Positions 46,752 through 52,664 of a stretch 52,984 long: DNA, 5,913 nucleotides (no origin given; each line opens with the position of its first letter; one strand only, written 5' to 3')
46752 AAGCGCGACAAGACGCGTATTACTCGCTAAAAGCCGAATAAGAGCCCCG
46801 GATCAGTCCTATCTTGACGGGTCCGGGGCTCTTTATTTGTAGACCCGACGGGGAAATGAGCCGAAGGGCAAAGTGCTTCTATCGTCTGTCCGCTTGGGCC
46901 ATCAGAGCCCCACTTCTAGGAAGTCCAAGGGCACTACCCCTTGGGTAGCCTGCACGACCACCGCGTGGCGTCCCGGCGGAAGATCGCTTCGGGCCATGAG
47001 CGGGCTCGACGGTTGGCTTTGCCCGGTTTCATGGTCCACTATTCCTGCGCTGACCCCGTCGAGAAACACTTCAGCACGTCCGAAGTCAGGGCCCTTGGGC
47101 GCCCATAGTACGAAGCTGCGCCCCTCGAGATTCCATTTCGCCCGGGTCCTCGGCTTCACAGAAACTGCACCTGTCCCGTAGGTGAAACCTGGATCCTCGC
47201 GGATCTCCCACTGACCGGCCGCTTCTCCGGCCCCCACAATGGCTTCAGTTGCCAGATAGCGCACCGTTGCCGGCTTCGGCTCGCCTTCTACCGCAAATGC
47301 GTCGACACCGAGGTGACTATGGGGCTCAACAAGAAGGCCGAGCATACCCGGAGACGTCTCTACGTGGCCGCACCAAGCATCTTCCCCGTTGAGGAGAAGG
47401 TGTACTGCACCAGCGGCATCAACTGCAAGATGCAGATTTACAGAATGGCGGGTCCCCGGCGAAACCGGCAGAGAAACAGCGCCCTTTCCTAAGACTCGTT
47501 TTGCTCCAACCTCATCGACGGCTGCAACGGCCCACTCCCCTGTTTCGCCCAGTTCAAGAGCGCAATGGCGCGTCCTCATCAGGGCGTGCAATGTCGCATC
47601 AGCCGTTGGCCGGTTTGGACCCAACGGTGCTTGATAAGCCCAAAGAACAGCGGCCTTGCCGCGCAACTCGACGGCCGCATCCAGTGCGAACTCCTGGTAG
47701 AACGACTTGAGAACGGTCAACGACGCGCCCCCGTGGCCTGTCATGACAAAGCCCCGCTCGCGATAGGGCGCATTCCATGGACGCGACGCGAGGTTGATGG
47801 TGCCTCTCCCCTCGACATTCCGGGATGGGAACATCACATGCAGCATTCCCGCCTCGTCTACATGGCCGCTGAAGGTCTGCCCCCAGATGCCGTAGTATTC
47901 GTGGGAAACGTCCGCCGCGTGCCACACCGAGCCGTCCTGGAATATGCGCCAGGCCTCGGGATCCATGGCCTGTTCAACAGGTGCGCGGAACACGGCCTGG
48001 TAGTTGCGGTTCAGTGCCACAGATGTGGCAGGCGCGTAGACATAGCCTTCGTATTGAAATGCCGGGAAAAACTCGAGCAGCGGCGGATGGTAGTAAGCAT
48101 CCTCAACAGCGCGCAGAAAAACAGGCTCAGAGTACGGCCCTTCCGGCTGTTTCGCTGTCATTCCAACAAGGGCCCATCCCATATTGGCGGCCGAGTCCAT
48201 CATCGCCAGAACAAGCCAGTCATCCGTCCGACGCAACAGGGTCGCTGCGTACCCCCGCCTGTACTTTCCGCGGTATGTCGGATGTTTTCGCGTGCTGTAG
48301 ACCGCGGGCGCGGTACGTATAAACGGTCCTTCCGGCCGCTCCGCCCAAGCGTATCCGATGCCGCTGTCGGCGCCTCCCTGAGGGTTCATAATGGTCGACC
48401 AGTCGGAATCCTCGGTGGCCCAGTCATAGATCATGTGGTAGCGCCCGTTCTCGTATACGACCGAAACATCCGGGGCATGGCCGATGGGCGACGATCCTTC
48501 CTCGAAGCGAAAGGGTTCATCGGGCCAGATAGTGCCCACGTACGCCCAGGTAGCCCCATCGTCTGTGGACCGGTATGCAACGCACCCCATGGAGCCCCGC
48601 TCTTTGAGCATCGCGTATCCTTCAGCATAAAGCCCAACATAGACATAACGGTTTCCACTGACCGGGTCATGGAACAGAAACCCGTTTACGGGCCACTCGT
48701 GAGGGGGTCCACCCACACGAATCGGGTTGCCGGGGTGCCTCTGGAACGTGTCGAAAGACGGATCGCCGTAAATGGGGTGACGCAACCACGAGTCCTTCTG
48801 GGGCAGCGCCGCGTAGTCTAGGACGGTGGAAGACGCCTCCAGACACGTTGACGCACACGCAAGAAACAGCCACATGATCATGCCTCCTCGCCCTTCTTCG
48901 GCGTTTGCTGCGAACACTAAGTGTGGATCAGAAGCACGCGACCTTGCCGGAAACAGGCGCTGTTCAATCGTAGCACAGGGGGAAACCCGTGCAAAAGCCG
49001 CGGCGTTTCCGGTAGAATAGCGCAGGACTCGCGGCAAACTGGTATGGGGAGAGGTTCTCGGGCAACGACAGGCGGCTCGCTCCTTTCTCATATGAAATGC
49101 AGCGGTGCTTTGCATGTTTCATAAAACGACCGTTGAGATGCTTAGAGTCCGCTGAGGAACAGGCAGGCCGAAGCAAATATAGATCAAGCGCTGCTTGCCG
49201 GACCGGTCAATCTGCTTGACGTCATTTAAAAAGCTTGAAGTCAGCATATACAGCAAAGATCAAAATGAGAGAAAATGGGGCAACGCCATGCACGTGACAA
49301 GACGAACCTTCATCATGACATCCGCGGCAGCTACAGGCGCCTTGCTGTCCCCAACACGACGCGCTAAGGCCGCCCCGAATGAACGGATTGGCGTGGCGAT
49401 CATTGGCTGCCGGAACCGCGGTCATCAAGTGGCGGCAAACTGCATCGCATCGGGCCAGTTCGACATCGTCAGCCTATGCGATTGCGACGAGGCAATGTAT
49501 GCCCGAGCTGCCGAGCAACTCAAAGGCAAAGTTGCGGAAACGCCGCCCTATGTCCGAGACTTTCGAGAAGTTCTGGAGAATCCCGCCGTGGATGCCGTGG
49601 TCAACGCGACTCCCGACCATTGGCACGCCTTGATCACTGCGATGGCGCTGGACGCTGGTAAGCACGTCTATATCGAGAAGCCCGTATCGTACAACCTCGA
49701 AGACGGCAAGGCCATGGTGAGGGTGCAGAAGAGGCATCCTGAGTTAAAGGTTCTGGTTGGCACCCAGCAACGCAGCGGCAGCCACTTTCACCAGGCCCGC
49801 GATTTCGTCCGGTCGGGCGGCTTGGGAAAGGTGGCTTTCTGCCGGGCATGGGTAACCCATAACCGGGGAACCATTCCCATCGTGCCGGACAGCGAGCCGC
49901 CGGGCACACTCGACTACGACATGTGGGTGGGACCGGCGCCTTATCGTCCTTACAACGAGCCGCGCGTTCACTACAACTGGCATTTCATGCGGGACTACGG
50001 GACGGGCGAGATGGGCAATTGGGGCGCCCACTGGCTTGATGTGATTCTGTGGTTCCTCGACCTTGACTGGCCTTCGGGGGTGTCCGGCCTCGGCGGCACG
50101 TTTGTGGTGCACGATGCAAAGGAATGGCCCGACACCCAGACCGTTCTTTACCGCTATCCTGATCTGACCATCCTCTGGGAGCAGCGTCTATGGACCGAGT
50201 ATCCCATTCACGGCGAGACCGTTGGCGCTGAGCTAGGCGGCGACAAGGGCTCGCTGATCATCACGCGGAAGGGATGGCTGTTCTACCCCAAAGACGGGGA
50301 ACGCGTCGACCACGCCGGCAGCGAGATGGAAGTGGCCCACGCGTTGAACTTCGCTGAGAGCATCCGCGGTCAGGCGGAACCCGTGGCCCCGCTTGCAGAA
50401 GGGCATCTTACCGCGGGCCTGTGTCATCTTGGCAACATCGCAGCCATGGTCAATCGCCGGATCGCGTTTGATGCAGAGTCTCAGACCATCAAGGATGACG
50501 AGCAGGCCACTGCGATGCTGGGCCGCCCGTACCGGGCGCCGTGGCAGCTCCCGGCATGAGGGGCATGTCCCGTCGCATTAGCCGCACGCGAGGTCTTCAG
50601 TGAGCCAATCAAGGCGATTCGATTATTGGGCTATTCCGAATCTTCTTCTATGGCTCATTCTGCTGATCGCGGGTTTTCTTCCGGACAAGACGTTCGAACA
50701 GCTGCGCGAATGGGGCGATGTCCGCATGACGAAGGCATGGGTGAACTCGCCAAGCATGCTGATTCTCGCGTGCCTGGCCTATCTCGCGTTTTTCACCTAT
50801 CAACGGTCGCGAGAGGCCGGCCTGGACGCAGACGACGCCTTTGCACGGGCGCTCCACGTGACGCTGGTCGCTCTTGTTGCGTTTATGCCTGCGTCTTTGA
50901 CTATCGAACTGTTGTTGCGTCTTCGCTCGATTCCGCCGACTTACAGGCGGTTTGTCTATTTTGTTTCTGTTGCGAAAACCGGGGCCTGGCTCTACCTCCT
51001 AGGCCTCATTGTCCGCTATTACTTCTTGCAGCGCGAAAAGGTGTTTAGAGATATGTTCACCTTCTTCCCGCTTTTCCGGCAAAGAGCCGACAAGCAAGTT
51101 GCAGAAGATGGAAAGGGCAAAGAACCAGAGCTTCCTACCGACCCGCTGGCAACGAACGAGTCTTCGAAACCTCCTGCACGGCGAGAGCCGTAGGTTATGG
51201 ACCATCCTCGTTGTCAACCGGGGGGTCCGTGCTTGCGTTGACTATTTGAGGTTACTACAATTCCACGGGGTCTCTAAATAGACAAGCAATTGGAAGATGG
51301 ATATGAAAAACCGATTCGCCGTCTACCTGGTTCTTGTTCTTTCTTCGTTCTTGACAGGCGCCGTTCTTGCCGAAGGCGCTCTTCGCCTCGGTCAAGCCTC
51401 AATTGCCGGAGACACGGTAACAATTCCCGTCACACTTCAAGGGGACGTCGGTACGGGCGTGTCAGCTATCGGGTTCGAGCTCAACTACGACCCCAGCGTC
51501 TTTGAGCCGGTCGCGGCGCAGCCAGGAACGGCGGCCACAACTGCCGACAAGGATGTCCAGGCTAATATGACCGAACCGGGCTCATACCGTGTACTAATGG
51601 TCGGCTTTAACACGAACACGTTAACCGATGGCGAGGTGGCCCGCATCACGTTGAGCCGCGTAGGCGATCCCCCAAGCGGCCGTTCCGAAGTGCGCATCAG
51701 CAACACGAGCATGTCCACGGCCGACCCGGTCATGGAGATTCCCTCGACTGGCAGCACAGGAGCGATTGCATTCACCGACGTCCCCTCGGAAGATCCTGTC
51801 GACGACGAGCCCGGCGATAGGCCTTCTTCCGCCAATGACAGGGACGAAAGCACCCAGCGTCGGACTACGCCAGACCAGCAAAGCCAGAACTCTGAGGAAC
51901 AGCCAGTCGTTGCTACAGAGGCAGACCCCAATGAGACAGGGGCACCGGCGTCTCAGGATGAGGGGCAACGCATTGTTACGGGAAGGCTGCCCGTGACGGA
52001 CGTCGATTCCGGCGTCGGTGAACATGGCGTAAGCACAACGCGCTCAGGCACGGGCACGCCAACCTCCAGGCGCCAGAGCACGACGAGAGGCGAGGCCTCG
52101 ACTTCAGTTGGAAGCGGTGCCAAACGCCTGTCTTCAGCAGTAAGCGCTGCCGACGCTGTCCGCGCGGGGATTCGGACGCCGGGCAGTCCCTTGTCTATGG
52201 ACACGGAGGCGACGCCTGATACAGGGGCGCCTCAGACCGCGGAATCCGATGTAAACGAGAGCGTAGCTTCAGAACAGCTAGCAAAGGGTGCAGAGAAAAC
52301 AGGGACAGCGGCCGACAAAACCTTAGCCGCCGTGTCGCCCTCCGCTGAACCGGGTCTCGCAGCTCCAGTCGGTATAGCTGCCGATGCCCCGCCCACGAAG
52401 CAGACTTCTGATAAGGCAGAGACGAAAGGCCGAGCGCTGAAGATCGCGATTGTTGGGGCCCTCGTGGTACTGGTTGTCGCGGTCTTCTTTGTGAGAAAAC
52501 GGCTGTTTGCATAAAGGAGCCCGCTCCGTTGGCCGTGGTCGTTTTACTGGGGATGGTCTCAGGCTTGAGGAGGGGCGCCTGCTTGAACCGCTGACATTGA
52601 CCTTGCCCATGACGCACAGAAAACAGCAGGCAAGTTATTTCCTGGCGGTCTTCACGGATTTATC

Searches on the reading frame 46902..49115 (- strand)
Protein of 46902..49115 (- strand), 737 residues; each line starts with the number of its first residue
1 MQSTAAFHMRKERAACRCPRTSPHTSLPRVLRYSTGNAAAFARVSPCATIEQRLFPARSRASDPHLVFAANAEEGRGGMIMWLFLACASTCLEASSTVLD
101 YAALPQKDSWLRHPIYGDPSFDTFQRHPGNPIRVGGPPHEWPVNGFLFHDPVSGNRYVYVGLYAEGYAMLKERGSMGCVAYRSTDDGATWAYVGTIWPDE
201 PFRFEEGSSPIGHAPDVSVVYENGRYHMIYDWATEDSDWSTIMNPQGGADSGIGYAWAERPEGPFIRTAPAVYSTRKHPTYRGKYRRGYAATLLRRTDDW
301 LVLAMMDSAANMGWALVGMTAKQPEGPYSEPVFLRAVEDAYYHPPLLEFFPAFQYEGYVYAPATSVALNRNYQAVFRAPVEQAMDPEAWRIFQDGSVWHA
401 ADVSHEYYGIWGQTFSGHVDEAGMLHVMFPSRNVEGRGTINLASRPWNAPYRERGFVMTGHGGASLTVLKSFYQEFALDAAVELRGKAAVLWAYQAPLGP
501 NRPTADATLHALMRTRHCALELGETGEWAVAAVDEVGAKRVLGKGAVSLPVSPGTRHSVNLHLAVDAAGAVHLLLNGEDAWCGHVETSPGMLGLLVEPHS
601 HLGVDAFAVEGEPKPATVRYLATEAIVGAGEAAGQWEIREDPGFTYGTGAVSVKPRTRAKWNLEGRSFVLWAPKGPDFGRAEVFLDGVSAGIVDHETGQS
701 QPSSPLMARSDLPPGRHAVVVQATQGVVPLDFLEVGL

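Call 48: search_protein_families(library=pfam, proteins=[window:46902-49115:-], max_evalue=0.00001)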
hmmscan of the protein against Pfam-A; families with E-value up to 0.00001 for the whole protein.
window:46902-49115:- (737 aa): 1 family
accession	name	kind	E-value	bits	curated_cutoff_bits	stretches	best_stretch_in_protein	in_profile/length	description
PF04616.20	Glyco_hydro_43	-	3.7e-07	30.2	32.2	0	172-268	28-110/288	Glycosyl hydrolases family 43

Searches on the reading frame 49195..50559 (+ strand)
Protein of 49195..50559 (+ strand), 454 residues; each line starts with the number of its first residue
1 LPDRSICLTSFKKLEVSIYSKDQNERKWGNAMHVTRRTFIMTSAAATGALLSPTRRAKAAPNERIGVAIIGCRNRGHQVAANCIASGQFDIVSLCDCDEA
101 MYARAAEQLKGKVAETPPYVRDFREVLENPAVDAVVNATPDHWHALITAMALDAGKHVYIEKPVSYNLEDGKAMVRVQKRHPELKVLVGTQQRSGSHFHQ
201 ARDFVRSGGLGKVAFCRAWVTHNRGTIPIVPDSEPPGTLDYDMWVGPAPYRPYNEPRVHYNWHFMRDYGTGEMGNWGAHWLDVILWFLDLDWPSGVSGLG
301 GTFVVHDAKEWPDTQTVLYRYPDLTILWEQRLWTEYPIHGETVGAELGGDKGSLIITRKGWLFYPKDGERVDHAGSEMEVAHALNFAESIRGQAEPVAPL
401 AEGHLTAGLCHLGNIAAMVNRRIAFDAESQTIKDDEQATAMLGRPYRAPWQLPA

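Call 48: search_protein_families(library=pfam, proteins=[window:49195-50559:+], max_evalue=0.00001)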
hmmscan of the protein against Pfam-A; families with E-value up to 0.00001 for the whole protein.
window:49195-50559:+ (454 aa): 3 families
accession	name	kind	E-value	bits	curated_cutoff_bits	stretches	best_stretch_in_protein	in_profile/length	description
PF19051.5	GFO_IDH_MocA_C2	-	4e-24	85.9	23.3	2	233-295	46-108/254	Oxidoreductase family, C-terminal alpha/beta domain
PF01408.29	GFO_IDH_MocA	-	1.9e-16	61.3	24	1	65-184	1-115/120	Oxidoreductase family, NAD-binding Rossmann fold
PF22725.1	GFO_IDH_MocA_C3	-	4.8e-09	36.7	27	1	258-354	31-123/124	GFO/IDH/MocA C-terminal domain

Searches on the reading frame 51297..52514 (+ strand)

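Call 48: search_protein_families(library=pfam, proteins=[window:51297-52514:+], max_evalue=0.00001)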
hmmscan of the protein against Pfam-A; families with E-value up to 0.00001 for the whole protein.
window:51297-52514:+ (405 aa): 1 family
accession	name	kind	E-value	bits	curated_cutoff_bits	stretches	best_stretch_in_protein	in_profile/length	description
PF00963.24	Cohesin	-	2.6e-16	60.5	24.1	1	37-157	12-137/139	Cohesin domain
